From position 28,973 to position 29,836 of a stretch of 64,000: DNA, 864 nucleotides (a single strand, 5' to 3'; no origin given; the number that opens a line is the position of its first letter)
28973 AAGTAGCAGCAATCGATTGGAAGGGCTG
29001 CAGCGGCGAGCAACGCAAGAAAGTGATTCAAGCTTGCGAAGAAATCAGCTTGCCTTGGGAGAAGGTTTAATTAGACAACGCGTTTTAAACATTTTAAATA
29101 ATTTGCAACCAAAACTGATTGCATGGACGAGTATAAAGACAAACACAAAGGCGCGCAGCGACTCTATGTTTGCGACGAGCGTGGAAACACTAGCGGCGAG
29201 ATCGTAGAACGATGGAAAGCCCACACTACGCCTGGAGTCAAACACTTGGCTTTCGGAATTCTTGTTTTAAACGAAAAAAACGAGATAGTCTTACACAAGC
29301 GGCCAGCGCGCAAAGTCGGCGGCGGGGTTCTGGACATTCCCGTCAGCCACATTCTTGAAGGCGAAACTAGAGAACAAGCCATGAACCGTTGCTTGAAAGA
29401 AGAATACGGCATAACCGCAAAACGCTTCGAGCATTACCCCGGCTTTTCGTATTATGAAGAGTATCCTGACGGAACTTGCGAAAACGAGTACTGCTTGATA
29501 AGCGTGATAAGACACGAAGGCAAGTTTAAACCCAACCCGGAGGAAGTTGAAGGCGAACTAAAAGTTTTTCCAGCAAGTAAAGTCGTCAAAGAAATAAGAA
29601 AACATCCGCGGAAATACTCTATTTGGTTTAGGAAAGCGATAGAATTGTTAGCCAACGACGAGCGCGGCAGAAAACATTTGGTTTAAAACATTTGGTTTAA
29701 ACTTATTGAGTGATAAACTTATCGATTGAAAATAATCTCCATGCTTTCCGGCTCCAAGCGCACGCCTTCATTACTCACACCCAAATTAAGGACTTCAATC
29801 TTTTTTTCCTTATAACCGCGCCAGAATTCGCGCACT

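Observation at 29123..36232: Eukaryote-type lower mevalonate pathway (MVK, PMK, MDD) plus a type-1 Nudix IPP isomerase in an archaeon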

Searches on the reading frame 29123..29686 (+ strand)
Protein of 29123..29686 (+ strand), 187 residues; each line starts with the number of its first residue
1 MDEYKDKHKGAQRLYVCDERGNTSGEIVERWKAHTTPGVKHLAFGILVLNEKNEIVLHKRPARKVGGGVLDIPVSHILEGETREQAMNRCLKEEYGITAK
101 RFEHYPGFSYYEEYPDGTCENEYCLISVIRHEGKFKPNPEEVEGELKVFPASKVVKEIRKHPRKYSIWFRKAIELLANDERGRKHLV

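Call 3: search_protein_families(library=pfam, proteins=[window:29123-29686:+], max_evalue=0.01)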
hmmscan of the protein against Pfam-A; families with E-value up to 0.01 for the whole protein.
window:29123-29686:+ (187 aa): 2 families
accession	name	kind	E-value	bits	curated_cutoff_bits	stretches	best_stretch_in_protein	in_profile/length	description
PF00293.34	NUDIX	-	7.5e-14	52.3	21.1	1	40-167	2-132/134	NUDIX domain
PF14815.12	NUDIX_4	-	1.3e-05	25.4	35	1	47-104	4-58/113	NUDIX domain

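Call 4: search_protein_families(library=ncbifam, proteins=[window:29123-29686:+], max_evalue=0.01)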
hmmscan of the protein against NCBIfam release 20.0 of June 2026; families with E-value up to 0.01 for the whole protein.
window:29123-29686:+ (187 aa): 14 families
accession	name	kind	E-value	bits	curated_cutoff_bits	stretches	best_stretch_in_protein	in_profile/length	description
NF002995.0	PRK03759.1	equivalog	7.7e-27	94.1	127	1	11-178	6-174/185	isopentenyl-diphosphate Delta-isomerase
TIGR00586.1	mutt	equivalog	8.8e-12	45.1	97.9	1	42-119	7-81/129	8-oxo-dGTP diphosphatase MutT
TIGR02150.1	IPP_isom_1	equivalog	7.4e-11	42.2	105.8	1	16-171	3-157/159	isopentenyl-diphosphate delta-isomerase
NF008044.0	PRK10776.1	equivalog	2.6e-09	37.1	148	1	41-108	5-71/130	8-oxo-dGTP diphosphatase MutT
NF006530.0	PRK08999.1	equivalog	8.3e-09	34.9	245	1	42-124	8-87/315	Nudix family hydrolase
NF001935.0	PRK00714.1-2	equivalog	2.7e-05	23.7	259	1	44-101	11-64/183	RNA pyrophosphohydrolase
NF007834.0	PRK10546.1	equivalog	0.00011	22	156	1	48-100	10-62/135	pyrimidine (deoxy)nucleoside triphosphate diphosphatase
NF001937.0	PRK00714.1-4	equivalog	0.00039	20.1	139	1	43-101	10-64/161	RNA pyrophosphohydrolase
NF001934.0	PRK00714.1-1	equivalog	0.00044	19.7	241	1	43-101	10-64/176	RNA pyrophosphohydrolase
NF008736.0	PRK11762.1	equivalog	0.00073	19.1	169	1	41-105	47-111/186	ADP compounds hydrolase NudE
NF041652.1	Nud_hyd_Dein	equivalog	0.0013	18.9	200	1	35-118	7-91/152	Nudix hydrolase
NF001938.0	PRK00714.1-5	equivalog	0.0016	17.8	116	1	43-100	15-77/172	RNA pyrophosphohydrolase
NF041653.1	Nud_hyd_Meth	equivalog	0.0036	17.1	300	1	41-173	27-157/170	Nudix hydrolase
NF011922.0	PRK15393.1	equivalog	0.0049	16.6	152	1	39-144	36-138/182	NUDIX hydrolase YfcD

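Call 11: search_solved_structures(query=window:29123-29686:+, max_evalue=0.01, show_alignments=3)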
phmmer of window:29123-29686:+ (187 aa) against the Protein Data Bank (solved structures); distinct sequences matched with E-value up to 0.01: 15.
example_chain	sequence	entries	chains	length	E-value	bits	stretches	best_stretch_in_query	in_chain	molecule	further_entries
3hyq_A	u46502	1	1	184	4.3e-14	56.1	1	13-186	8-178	Isopentenyl-diphosphate Delta-isomerase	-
1ow2_A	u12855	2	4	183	4.9e-10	42.9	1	19-168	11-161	ISOPENTENYL-DIPHOSPHATE DELTA-ISOMERASE | ISOPENTENYL DIPHOSPHATE DELTA-ISOMERASE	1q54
1hx3_A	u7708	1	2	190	5.5e-10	42.7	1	19-168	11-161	ISOPENTENYL DIPHOSPHATE DELTA-ISOMERASE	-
1i9a_A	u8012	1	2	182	6.8e-10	42.4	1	19-168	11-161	ISOPENTENYL-DIPHOSPHATE DELTA-ISOMERASE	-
1nfs_A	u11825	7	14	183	7e-10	42.4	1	19-168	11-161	ISOPENTENYL-DIPHOSPHATE DELTA-ISOMERASE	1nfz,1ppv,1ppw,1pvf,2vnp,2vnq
1x84_A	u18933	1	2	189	7.7e-10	42.2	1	19-168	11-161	Isopentenyl-diphosphate delta-isomerase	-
1hzt_A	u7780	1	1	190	7.7e-10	42.2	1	19-168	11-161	ISOPENTENYL DIPHOSPHATE DELTA-ISOMERASE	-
2b2k_A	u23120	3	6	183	2.5e-09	40.5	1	19-168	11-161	Isopentenyl-diphosphate delta-isomerase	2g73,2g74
1x83_A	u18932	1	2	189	2.8e-09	40.4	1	19-168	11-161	Isopentenyl-diphosphate delta-isomerase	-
4v14_A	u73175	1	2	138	7.2e-09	39.1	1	41-128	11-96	MUTATOR MUTT PROTEIN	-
1r67_A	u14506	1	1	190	1.4e-08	38.1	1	19-168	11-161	Isopentenyl-diphosphate delta-isomerase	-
1mut_A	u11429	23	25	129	6.9e-07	32.6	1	42-119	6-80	NUCLEOSIDE TRIPHOSPHATE PYROPHOSPHOHYDROLASE | Mutator mutT protein | 7,8-dihydro-8-oxoguanine-triphosphatase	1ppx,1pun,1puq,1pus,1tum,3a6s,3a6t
2yvm_A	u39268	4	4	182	0.0023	21.1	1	41-109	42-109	MutT/nudix family protein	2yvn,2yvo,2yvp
3hhj_A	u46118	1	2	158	0.0031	20.7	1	46-106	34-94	Mutator mutT protein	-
7syc_A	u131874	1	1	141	0.0043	20.2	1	42-116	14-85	7,8-dihydro-8-oxoguanine-triphosphatase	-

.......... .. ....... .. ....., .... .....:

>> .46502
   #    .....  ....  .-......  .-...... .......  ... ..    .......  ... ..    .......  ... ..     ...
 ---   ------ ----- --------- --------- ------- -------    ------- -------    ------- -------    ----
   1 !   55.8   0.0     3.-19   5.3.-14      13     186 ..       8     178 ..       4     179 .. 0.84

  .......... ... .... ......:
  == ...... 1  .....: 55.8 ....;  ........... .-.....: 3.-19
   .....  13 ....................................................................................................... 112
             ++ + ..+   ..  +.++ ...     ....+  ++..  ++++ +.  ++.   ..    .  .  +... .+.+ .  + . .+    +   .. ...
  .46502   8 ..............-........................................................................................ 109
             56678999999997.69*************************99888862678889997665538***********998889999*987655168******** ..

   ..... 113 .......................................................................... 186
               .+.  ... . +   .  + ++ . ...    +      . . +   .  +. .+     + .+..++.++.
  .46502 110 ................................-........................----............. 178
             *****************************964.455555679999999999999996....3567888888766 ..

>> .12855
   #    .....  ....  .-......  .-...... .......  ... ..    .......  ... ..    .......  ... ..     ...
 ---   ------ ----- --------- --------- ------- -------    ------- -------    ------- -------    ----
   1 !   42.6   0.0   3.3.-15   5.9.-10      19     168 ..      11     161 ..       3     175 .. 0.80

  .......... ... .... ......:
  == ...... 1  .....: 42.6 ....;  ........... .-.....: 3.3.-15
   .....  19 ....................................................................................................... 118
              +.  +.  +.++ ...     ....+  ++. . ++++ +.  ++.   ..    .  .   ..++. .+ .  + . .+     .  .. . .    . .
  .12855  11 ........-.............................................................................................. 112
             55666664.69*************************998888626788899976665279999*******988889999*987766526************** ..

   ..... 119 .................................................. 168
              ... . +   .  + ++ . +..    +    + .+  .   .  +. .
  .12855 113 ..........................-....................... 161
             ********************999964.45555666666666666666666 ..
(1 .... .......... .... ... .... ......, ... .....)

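Call 14: find_homologous_proteins(query=window:29123-29686:+, max_evalue=0.001)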
Query window:29123-29686:+ (187 aa): 55 proteins with E <= 0.001 among 108 candidates.
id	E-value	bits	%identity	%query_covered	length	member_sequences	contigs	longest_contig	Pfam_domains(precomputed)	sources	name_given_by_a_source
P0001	4.8e-124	430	100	100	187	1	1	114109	PF00293.35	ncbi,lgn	-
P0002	1.5e-104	366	82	100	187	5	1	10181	PF00293.35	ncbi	-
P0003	1.0e-88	314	70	100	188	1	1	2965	PF00293.35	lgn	-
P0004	6.0e-85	302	67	99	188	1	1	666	PF00293.35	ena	-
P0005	2.7e-83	297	66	99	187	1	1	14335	PF00293.35,PF14815.13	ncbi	-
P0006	4.5e-78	280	64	99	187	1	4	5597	PF00293.35,PF14815.13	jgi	jgi:isopentenyldiphosphate isomerase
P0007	1.6e-76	275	66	98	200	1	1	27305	PF00293.35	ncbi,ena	-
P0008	9.2e-76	272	63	99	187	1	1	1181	PF00293.35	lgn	-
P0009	1.6e-75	271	64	98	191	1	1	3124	PF00293.35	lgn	-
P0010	3.5e-75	270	63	99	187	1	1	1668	PF00293.35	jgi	jgi:isopentenyldiphosphate isomerase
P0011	3.6e-75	270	63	99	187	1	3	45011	PF00293.35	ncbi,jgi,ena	-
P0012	4.1e-75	270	62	99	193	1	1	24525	PF00293.35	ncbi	ncbi:MAG: NUDIX domain-containing protein [Candidatus Norongarragalinales archaeon]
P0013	1.4e-74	268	62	99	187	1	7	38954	PF00293.35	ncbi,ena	-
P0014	1.8e-74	268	63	99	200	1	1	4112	PF00293.35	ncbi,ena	-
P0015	9.3e-74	265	62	99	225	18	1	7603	PF26688.1,PF00293.35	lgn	-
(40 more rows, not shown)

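Call 34: predict_structure(alignment_id=A2)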
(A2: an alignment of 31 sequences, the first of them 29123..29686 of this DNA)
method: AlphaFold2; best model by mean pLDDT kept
length: 187 residues; sequences in the alignment: 31
mean_pLDDT: 93.8   pTM: 0.89
mean pLDDT of the five models: 93.8, 93.6, 93.4, 93.2, 93.0
residues with pLDDT >= 90: 158; 70-90: 26; 50-70: 1; < 50: 2
segments of 3 or more residues with pLDDT < 50: none
pLDDT, mean of each block of 10 residues (from residue 1): 69 95 94 89 98 97 90 96 97 98 97 89 98 95 95 97 96 97 95
secondary structure, 60 per line:
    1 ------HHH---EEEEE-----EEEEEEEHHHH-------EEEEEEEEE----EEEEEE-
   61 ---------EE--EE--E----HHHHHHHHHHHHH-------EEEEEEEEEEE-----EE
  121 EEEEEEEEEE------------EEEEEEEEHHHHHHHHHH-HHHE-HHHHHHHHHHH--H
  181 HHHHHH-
elements in order: E13-17 E23-29 H30-33 E41-49 E54-59 H83-95 E103-113 E119-130 E143-150 H151-160 H167-177 H180-186

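Call 36: search_protein_representatives(alignment_id=A2)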
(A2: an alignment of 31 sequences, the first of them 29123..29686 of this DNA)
Query: 31 sequences, 188 profile positions. Proteins with E-value up to 0.001 (for the whole library): 7450; up to 1e-10: 1762; up to 1e-30: 24. The best 150 are listed.
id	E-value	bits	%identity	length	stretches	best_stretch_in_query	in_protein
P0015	3.8e-85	300.5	-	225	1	3-187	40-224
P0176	4.3e-76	271.0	-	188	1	3-187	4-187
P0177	2.2e-65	236.0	-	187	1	1-186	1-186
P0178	3.8e-57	209.2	-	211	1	4-165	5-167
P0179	1.6e-56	207.1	-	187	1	4-184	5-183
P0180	2.4e-55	203.3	-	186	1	8-187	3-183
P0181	9.0e-49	181.9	-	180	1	11-181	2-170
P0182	2.1e-47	177.4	-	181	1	11-179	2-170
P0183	3.1e-45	170.3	-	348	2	17-180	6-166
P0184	3.8e-45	170.0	-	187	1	11-186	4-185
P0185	1.7e-43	164.7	-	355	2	14-179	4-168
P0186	6.6e-41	156.2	-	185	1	9-179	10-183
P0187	4.0e-40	153.6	-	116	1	1-111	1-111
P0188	4.5e-38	147.0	-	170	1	12-179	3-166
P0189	1.3e-37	145.5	-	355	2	8-181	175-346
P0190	3.6e-36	140.8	-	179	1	10-182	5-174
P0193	4.6e-33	130.6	-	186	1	9-182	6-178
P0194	6.5e-33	130.2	-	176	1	12-183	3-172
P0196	6.4e-32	126.9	-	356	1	4-181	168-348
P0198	9.0e-31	123.2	-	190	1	8-174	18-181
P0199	1.2e-30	122.8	-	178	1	11-178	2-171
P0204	4.9e-28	114.2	-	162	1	14-176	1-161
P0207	2.7e-27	111.8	-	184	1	8-180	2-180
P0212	1.7e-26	109.2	-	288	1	10-183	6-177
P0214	4.7e-26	107.8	-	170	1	14-180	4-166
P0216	7.4e-26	107.1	-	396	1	11-177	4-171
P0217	1.0e-25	106.7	-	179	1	11-178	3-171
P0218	1.2e-25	106.4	-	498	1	12-185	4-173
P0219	1.7e-25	105.9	-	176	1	14-180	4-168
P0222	4.6e-25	104.6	-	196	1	10-178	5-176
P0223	6.5e-25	104.1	-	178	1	11-179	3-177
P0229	3.0e-24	101.9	-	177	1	8-182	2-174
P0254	2.9e-22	95.4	-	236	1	7-179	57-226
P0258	4.0e-22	95.0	-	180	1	11-184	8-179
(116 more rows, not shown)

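Call 40: find_related_loci(query=A2, collection=genome_contigs, flank=10000)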
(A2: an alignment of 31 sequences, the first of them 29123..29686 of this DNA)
Query A2 (187 aa) in genome_contigs; peptide patterns used: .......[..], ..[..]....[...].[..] (x = any residue, [..] = any of these).
61 stretches matched a pattern; 36 encode a relative of the query (tblastn E <= 1e-3); 36 distinct loci.
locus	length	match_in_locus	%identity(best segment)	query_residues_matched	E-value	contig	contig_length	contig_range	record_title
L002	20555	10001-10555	63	1-185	3e-80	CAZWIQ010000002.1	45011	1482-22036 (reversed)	MAG TPA_asm: Candidatus Micrarchaeota archaeon isolate SRP098346_co1_177 genome assembly, contig: NODE_416_length_45011_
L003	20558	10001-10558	62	1-186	5e-80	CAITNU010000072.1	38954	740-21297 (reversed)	uncultured Candidatus Micrarchaeota archaeon isolate AlinenSediments_bin-0467 genome assembly, contig: bin-0467:072/102,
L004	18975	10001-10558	61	1-186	2e-79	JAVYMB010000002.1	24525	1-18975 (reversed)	MAG: Candidatus Norongarragalinales archaeon isolate DPZ-2_202101_bins_83 DPZ-2_202101_bins_83_scaffold_2, whole genome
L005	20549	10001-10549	66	4-186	1e-81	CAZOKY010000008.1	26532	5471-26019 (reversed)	MAG TPA_asm: Candidatus Micrarchaeota archaeon isolate SRP178699_co1_600 genome assembly, contig: NODE_2022_length_26532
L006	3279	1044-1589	61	1-182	1e-77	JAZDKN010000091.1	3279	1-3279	MAG: Candidatus Micrarchaeota archaeon isolate MEGAHIT-group-0.535 k141_1636687, whole genome shotgun sequence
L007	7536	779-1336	61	3-187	1e-75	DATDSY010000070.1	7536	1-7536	MAG TPA_asm: Candidatus Norongarragalinales archaeon isolate SMAG_U8015 k141_600762, whole genome shotgun sequence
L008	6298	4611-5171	61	2-187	5e-75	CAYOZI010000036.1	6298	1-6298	MAG TPA_asm: Candidatus Micrarchaeota archaeon isolate SRP050083_co2_24 genome assembly, contig: NODE_11216_length_6298_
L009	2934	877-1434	60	2-186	5e-75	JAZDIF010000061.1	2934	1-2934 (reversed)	MAG: Candidatus Micrarchaeota archaeon isolate MEGAHIT-group-0.386 k141_16545213, whole genome shotgun sequence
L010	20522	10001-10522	62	4-177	4e-70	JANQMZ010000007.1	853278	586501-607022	MAG: archaeon isolate PL23a_bin.47 k99_6018078, whole genome shotgun sequence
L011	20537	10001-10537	50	9-186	1e-57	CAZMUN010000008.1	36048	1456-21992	MAG TPA_asm: uncultured archaeon isolate SRP141376_co2_350 genome assembly, contig: NODE_2591_length_36048_cov_6.142361,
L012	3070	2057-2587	50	1-176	3e-57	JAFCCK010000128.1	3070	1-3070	MAG: Candidatus Iainarchaeum archaeon isolate AB_3033_Bin_158 AB_3033_Bin_158_scaffold_63322, whole genome shotgun seque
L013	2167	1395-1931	46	9-186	2e-56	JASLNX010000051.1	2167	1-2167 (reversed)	MAG: archaeon isolate Arabian11_MAG_21 c_000000547829, whole genome shotgun sequence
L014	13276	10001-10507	51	9-176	2e-54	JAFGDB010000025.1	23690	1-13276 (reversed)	MAG: Candidatus Iainarchaeum archaeon isolate Zod_Metabat.1151 k87_2785657, whole genome shotgun sequence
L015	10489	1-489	52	25-186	4e-53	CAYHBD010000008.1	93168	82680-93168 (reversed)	MAG TPA_asm: uncultured archaeon isolate ERP119294_co2_134 genome assembly, contig: k141_495408, whole genome shotgun se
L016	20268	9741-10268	46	9-184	2e-52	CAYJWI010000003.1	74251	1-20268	MAG TPA_asm: uncultured archaeon isolate ERP125453_co1_517 genome assembly, contig: NODE_196_length_74251_cov_11.452693,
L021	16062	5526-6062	44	9-186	7e-51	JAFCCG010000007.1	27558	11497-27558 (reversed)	MAG: Chloroflexi bacterium isolate AB_1215_Bin_59 AB_1215_Bin_59.fna_scaffold_1429, whole genome shotgun sequence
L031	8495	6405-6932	44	9-183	1e-47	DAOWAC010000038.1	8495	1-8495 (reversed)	MAG TPA_asm: Chloroflexota bacterium isolate CSMAG_1825 CSMAG_1825_k141_1656336_length_8495_cov_8.0000, whole genome sho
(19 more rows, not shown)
